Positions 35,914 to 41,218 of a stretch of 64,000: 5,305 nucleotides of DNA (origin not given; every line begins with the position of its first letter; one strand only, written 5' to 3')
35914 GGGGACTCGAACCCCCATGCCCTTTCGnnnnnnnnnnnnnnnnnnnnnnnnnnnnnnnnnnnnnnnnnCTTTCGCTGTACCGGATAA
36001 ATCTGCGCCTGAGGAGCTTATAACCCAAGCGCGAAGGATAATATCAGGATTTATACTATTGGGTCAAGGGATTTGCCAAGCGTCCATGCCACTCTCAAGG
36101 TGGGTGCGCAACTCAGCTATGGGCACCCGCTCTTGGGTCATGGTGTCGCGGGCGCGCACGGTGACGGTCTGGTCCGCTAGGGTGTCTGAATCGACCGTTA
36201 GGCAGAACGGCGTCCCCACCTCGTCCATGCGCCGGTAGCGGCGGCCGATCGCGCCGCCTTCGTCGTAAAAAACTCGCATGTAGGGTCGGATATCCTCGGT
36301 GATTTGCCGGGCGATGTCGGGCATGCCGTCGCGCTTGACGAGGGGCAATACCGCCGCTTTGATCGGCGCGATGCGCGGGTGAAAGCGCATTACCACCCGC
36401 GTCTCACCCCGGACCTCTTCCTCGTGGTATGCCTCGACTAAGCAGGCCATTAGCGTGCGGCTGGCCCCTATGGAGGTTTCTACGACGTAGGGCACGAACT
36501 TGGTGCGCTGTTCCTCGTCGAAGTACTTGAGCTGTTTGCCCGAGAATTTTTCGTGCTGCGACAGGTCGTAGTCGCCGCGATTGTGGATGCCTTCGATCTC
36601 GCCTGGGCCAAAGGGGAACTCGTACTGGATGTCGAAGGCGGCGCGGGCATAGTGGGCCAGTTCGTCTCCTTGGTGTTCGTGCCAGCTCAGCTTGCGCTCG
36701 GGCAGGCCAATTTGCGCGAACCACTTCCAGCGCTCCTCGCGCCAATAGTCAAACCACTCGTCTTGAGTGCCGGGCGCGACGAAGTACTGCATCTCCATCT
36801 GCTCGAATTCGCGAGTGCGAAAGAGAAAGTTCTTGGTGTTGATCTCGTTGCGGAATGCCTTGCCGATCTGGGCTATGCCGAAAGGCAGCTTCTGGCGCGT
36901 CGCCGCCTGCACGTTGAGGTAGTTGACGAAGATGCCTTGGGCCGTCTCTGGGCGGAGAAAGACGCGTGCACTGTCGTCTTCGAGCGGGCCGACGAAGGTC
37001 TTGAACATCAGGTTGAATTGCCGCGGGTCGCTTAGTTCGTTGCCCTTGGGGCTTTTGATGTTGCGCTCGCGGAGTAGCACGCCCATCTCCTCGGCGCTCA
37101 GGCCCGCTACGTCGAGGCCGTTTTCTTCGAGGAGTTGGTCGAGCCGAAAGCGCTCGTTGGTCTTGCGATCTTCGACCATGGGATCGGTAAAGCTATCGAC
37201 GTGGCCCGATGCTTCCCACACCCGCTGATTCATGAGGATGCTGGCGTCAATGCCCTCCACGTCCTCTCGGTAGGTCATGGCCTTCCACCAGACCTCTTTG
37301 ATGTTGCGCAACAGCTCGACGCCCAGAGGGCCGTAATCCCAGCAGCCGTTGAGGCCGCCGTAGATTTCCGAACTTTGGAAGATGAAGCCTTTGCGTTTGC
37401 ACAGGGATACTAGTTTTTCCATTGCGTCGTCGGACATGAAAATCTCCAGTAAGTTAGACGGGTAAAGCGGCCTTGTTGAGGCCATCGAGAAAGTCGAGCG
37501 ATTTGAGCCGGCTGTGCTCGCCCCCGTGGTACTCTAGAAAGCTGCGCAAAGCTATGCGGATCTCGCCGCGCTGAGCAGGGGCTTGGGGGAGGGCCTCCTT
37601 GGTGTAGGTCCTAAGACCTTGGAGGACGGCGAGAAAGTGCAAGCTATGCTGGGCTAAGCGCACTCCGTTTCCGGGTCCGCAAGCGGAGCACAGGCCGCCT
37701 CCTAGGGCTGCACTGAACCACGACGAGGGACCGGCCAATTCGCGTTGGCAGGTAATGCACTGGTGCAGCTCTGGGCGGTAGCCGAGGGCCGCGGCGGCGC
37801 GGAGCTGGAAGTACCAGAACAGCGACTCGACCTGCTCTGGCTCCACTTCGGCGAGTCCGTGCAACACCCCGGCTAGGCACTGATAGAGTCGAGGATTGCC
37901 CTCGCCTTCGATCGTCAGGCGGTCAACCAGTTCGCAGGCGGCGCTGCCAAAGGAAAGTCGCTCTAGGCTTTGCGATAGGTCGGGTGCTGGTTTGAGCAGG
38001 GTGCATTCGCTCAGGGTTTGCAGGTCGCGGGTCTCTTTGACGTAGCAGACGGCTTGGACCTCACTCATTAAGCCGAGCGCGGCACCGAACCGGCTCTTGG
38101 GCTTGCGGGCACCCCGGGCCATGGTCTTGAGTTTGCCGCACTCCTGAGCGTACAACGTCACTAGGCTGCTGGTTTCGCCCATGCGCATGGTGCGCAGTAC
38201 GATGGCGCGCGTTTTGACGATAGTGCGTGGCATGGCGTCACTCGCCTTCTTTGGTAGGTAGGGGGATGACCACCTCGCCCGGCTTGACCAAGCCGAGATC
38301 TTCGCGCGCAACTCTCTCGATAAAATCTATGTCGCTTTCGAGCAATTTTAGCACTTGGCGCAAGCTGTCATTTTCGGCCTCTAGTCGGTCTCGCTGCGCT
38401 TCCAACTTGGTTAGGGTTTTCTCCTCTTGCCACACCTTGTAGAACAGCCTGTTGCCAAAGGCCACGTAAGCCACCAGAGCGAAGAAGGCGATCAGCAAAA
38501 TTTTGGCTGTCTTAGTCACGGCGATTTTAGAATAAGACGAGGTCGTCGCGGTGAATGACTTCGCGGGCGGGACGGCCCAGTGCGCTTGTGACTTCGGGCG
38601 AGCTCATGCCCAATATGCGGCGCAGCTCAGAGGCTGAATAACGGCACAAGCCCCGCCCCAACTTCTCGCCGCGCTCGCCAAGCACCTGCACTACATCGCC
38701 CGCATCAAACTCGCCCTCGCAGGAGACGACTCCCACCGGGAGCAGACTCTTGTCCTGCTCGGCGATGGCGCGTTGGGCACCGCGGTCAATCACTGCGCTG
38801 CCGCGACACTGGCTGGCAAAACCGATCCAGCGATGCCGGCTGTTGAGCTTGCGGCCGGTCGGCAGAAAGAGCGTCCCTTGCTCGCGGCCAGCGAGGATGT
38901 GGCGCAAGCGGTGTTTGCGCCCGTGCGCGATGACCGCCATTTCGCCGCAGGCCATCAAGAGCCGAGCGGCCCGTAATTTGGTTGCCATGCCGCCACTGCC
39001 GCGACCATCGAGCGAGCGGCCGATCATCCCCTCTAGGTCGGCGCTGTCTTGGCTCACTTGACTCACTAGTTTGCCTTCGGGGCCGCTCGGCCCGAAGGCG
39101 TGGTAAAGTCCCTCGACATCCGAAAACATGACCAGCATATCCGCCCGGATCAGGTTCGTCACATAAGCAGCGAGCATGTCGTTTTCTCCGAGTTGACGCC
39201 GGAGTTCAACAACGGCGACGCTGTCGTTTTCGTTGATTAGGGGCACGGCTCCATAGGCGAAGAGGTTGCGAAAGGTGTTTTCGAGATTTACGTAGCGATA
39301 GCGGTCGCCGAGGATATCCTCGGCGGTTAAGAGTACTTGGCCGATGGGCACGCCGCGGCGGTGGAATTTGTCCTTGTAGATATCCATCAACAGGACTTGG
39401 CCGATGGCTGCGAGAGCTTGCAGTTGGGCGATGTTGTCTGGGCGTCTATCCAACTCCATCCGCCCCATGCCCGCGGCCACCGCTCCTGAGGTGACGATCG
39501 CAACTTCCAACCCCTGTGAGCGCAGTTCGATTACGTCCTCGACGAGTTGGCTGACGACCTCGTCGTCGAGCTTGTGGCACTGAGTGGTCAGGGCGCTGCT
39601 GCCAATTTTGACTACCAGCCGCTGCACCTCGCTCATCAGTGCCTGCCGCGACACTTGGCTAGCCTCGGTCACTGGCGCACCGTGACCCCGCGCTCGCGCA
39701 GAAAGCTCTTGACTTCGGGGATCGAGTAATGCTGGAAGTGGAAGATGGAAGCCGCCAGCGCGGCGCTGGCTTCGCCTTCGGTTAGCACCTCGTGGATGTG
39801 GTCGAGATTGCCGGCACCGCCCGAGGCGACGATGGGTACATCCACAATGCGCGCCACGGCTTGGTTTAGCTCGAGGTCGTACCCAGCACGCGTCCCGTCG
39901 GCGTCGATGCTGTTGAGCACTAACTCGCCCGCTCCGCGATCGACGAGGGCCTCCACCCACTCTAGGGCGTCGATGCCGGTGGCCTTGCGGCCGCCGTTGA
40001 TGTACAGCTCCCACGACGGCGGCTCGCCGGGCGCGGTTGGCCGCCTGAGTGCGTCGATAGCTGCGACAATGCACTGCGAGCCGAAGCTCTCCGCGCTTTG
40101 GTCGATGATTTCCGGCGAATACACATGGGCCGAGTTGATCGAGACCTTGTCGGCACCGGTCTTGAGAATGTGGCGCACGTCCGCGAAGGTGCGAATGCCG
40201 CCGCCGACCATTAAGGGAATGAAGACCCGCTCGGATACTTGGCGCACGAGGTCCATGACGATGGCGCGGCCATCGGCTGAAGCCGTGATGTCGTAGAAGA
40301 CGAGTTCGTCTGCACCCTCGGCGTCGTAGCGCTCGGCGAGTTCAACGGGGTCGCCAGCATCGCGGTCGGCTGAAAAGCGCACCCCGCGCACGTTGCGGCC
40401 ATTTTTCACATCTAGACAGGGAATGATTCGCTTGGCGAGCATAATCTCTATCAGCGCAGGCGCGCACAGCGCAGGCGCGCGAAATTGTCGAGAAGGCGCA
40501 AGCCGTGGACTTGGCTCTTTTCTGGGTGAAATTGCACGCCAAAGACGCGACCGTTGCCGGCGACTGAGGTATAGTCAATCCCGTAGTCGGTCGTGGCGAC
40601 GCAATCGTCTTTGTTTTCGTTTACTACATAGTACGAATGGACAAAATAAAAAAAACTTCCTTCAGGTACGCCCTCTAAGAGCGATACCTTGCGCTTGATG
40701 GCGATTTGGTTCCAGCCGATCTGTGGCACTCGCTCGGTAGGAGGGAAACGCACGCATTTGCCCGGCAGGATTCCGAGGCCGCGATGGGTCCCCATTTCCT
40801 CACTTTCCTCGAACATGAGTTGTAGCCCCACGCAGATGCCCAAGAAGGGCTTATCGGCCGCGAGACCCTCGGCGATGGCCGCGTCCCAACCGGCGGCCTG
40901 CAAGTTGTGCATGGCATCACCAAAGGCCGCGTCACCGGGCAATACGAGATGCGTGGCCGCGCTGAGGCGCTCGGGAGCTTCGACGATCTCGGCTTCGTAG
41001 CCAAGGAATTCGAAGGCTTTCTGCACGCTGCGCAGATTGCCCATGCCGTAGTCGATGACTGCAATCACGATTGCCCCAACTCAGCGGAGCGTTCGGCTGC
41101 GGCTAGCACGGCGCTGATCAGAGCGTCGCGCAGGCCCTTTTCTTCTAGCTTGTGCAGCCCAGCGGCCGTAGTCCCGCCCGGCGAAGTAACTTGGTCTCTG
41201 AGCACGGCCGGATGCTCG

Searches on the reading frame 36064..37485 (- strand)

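Call 53: search_protein_families(library=pfam, proteins=[window:36064-37485:-], max_evalue=0.00001)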
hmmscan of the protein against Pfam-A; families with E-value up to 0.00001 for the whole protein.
window:36064-37485:- (473 aa): 2 families
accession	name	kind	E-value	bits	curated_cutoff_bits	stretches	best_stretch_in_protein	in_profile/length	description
PF03129.25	HGTP_anticodon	-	1.3e-17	64.1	21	1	376-463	1-91/94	Anticodon binding domain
PF00587.30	tRNA-synt_2b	-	1.6e-17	64.6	29.3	1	170-351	5-177/179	tRNA synthetase class II core domain (G, H, P, S and T)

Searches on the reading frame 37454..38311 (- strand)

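Call 53: search_protein_families(library=pfam, proteins=[window:37454-38311:-], max_evalue=0.00001)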
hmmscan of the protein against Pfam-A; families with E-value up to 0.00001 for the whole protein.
window:37454-38311:- (285 aa): 2 families
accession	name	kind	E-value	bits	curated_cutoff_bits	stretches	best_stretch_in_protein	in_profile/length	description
PF02565.21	RecO_C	-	8e-27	94.4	22.1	1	114-272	2-156/157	Recombination protein O C terminal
PF11967.14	RecO_N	-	1e-21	77.2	27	1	31-108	3-79/80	Recombination protein O N terminal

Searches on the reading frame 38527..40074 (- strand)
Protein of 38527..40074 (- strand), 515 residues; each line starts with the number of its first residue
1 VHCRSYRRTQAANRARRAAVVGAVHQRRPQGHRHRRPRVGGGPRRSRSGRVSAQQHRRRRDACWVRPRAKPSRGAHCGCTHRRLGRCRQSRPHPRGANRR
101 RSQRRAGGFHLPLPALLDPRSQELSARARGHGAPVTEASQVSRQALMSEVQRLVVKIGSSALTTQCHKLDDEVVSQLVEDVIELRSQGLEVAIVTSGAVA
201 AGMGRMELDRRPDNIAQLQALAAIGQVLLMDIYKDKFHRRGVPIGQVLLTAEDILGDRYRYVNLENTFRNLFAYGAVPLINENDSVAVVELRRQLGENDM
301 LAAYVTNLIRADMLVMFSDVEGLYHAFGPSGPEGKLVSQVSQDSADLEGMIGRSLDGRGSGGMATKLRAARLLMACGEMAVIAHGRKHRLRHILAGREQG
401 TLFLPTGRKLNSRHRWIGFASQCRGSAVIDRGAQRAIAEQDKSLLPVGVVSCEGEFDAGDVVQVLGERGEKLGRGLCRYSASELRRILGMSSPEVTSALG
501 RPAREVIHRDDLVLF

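Call 53: search_protein_families(library=pfam, proteins=[window:38527-40074:-], max_evalue=0.00001)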
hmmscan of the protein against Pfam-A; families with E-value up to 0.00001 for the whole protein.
window:38527-40074:- (515 aa): 2 families
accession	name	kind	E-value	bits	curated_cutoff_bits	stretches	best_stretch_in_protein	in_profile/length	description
PF00696.33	AA_kinase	-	2e-35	123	24.9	1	152-379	2-228/234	Amino acid kinase family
PF01472.26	PUA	-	1.3e-19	70.3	24.8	1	426-496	2-71/74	PUA domain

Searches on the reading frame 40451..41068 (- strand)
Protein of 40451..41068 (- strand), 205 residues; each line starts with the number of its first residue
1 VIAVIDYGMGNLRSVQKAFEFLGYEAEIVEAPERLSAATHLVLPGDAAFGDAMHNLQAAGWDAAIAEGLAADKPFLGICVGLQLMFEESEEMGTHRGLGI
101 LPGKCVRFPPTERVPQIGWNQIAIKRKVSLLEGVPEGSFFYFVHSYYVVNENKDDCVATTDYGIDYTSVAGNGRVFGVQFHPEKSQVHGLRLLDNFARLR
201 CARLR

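Call 53: search_protein_families(library=pfam, proteins=[window:40451-41068:-], max_evalue=0.00001)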
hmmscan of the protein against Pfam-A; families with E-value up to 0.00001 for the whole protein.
window:40451-41068:- (205 aa): 2 families
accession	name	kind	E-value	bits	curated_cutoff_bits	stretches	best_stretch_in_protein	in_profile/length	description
PF00117.34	GATase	-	8.7e-20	71.6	22.8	1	4-196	2-186/190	Glutamine amidotransferase class-I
PF07685.20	GATase_3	-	4.1e-07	30.3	27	1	27-105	28-115/196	CobB/CobQ-like glutamine amidotransferase domain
